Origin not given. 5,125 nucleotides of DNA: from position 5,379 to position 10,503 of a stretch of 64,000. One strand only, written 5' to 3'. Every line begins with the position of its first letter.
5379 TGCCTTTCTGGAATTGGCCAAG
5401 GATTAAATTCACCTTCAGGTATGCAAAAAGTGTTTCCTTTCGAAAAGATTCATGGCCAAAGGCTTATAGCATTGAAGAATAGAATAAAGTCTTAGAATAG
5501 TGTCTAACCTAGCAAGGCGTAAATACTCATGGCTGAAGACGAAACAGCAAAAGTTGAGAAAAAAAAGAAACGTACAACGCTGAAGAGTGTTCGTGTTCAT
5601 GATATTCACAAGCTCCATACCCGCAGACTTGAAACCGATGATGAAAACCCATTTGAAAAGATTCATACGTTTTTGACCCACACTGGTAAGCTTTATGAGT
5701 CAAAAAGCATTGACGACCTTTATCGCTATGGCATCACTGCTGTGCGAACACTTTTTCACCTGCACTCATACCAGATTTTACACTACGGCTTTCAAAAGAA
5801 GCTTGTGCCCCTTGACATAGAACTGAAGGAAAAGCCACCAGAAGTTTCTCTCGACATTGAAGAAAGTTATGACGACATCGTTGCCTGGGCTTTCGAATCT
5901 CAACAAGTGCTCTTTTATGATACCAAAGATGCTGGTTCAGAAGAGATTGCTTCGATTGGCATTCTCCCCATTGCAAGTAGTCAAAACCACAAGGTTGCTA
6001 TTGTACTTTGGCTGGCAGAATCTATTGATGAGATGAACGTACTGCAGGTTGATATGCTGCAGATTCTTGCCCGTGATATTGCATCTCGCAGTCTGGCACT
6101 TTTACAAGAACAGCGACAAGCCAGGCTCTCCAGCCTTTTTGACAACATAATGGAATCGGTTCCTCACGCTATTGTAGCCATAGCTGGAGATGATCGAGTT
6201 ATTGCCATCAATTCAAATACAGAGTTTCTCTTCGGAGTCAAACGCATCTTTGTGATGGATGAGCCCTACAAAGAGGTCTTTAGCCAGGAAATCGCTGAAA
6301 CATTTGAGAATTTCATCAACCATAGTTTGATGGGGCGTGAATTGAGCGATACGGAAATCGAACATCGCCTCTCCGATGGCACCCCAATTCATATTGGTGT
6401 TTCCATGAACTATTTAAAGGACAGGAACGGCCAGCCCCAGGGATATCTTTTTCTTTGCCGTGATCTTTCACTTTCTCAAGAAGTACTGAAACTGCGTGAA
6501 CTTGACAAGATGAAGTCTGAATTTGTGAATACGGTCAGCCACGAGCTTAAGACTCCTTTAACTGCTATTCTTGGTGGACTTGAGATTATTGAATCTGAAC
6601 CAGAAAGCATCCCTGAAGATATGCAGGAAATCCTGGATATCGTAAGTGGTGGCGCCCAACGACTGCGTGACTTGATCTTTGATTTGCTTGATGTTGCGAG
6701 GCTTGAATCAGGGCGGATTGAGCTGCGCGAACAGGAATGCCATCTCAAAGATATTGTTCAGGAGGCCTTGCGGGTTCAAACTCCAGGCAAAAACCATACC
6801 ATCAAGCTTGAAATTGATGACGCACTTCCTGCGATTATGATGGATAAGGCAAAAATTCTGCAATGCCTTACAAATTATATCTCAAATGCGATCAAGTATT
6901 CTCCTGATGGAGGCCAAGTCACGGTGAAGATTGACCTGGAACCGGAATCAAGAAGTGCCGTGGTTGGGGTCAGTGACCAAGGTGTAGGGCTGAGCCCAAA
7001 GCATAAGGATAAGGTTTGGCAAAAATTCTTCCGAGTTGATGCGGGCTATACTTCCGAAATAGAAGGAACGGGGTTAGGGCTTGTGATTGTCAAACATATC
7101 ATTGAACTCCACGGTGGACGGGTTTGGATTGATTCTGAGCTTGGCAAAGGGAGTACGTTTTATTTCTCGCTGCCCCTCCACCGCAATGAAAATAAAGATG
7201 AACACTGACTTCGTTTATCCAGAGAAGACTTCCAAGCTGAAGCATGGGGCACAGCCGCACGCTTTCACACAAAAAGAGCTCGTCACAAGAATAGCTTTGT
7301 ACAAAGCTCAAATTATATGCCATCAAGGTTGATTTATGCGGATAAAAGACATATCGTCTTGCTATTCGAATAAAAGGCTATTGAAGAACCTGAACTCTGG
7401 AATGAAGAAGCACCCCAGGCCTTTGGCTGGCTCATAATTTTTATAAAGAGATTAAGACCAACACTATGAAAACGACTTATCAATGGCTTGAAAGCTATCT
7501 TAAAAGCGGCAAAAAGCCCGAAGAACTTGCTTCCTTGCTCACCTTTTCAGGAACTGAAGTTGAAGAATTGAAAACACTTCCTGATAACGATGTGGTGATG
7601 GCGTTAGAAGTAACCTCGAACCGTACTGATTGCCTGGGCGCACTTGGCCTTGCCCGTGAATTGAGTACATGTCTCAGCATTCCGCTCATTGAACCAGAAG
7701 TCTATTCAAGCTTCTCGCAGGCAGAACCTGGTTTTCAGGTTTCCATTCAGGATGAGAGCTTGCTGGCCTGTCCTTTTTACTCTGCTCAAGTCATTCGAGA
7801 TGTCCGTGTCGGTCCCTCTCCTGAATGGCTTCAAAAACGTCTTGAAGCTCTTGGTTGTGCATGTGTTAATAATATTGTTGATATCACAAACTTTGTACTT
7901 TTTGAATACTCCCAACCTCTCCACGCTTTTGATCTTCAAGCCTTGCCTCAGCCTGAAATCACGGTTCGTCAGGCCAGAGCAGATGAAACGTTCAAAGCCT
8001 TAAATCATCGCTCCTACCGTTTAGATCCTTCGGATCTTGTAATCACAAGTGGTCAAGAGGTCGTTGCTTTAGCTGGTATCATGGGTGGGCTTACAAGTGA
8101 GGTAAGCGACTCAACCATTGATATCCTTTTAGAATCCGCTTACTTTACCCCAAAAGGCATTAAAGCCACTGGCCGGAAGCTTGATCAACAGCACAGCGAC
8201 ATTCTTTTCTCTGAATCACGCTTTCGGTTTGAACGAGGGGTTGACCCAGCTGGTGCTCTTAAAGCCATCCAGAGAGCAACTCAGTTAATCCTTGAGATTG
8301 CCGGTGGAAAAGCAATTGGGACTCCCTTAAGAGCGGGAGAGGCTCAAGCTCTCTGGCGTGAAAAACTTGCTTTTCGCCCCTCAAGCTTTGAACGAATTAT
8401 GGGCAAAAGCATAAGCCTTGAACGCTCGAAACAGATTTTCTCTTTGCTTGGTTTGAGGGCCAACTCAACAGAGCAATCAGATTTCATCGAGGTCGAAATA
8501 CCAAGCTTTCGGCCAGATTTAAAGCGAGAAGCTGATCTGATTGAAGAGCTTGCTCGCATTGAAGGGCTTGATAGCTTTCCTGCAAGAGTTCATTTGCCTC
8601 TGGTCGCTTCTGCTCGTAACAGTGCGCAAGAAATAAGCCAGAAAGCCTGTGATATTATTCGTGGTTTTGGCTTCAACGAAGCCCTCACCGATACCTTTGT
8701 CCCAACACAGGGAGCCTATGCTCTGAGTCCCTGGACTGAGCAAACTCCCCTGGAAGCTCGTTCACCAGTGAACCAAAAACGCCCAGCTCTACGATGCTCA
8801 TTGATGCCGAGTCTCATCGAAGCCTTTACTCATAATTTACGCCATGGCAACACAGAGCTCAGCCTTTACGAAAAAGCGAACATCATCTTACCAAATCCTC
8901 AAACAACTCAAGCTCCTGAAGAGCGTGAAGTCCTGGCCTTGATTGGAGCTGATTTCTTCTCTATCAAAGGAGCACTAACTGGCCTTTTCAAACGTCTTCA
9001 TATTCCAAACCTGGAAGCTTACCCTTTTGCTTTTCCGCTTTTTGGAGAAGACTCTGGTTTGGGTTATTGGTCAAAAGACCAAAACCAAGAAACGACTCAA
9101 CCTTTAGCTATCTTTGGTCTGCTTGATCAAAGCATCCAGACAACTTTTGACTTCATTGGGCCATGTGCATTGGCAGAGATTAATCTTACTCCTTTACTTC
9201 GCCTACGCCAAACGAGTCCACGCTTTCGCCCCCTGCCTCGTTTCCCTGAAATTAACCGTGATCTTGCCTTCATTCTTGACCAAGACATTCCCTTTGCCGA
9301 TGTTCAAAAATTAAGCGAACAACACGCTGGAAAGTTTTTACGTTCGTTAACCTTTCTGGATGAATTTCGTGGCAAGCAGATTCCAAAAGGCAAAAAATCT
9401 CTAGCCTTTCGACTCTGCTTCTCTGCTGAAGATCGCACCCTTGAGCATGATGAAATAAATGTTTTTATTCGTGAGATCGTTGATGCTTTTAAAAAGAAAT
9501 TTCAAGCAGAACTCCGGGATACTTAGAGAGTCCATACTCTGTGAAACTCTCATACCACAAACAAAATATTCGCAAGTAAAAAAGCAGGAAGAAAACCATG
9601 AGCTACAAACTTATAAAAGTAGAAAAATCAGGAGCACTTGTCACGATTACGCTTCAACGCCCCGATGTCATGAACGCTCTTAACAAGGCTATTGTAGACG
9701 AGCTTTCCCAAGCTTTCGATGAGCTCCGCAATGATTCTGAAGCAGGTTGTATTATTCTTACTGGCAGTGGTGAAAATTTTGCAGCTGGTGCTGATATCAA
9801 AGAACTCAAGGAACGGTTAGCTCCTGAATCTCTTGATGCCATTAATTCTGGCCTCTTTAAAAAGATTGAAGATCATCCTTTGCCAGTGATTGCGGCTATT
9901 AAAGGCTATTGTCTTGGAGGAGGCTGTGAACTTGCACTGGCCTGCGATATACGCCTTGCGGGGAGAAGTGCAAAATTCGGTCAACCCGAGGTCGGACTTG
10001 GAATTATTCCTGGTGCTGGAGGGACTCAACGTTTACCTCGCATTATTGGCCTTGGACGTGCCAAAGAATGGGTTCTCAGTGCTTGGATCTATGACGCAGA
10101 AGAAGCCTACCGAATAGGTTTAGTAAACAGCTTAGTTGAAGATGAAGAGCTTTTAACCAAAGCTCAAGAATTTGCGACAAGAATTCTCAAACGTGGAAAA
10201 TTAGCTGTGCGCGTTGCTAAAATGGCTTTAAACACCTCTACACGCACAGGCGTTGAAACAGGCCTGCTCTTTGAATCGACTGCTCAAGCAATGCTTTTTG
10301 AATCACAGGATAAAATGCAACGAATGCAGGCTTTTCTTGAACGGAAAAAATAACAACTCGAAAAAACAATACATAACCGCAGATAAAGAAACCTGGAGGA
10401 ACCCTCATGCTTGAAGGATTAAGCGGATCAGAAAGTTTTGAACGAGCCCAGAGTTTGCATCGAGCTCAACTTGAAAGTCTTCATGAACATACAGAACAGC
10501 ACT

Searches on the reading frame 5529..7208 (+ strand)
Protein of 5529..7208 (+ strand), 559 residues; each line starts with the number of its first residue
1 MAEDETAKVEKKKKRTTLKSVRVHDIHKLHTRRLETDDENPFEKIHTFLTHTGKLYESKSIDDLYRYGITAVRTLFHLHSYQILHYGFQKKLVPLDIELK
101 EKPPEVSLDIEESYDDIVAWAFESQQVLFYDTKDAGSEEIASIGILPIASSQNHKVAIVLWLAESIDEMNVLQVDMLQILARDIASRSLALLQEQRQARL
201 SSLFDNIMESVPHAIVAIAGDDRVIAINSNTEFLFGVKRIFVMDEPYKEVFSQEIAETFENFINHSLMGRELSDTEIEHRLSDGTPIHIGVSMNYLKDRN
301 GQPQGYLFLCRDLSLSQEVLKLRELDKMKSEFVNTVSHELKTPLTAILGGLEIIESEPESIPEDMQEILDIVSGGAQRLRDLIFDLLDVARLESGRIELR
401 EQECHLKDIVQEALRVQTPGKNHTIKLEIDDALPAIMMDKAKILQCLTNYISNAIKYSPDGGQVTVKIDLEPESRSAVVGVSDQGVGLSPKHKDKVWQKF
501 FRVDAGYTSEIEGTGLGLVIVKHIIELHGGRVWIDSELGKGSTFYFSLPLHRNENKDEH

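Call 8: search_protein_families(library=pfam, proteins=[window:5529-7208:+], max_evalue=0.00001)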
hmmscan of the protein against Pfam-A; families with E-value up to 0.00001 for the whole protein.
window:5529-7208:+ (559 aa): 5 families
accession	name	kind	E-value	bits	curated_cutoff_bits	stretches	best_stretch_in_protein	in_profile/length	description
PF02518.31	HATPase_c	-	9.1e-27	94.1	26.4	1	439-551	2-110/111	Histidine kinase-, DNA gyrase B-, and HSP90-like ATPase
PF00512.31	HisKA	-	3.7e-17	62.5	26.9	1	328-395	1-66/66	His Kinase A (phospho-acceptor) domain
PF08448.16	PAS_4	-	4.6e-12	46.6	23.1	1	209-314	2-106/110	PAS fold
PF00989.32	PAS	-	1.4e-09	38.4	22.6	1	204-312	3-112/113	PAS fold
PF13426.13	PAS_9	-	1.7e-06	28.7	27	1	214-314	3-102/103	PAS domain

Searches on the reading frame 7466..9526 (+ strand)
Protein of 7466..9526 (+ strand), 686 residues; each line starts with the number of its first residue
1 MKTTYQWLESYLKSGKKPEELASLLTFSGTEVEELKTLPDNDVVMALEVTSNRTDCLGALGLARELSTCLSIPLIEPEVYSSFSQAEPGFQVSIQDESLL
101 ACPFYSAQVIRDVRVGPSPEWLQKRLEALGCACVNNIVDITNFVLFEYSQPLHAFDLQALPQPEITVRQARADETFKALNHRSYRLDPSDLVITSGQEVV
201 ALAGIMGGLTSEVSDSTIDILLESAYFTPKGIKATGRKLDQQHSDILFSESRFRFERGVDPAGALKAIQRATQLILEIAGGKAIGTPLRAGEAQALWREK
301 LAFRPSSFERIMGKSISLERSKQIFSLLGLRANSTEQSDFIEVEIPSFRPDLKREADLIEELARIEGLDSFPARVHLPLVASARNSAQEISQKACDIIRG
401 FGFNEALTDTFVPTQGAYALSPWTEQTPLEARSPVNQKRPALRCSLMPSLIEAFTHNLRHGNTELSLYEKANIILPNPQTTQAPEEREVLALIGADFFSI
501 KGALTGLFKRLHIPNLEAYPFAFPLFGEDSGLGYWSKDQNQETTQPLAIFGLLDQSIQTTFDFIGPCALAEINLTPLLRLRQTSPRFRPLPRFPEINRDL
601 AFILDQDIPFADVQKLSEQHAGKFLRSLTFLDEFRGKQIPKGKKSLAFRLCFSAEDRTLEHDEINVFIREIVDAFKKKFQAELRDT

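Call 8: search_protein_families(library=pfam, proteins=[window:7466-9526:+], max_evalue=0.00001)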
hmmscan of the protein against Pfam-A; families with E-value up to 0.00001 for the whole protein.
window:7466-9526:+ (686 aa): 4 families
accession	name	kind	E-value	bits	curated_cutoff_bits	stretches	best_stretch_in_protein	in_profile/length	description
PF03483.22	B3_4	-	1.1e-59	201.4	29.3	1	101-280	1-174/174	B3/4 domain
PF03147.19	FDX-ACB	-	6.6e-28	97.4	31.1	1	591-684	1-94/94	Ferredoxin-fold anticodon binding domain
PF17759.6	tRNA_synthFbeta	-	1.9e-21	77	22.4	1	379-574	10-214/214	Phenylalanyl tRNA synthetase beta chain CLM domain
PF03484.21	B5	-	1.1e-16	61.1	28.6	1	302-367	2-66/67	tRNA synthetase B5 domain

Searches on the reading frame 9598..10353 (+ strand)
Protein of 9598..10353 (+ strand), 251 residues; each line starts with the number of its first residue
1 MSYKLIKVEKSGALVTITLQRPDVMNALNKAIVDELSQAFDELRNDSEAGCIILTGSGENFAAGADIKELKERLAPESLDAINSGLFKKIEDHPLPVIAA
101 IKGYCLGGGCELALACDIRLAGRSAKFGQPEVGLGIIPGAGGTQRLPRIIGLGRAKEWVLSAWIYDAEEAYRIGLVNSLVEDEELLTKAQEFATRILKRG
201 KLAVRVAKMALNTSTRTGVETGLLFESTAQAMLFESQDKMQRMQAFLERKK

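Call 8: search_protein_families(library=pfam, proteins=[window:9598-10353:+], max_evalue=0.00001)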
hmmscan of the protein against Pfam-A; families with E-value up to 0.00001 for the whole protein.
window:9598-10353:+ (251 aa): 2 families
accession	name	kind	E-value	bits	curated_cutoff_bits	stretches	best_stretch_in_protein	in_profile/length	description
PF00378.25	ECH_1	-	9.1e-67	225.5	27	1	10-251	2-245/251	Enoyl-CoA hydratase/isomerase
PF16113.10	ECH_2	-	2.2e-29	103.5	27.2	1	16-197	3-189/335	Enoyl-CoA hydratase/isomerase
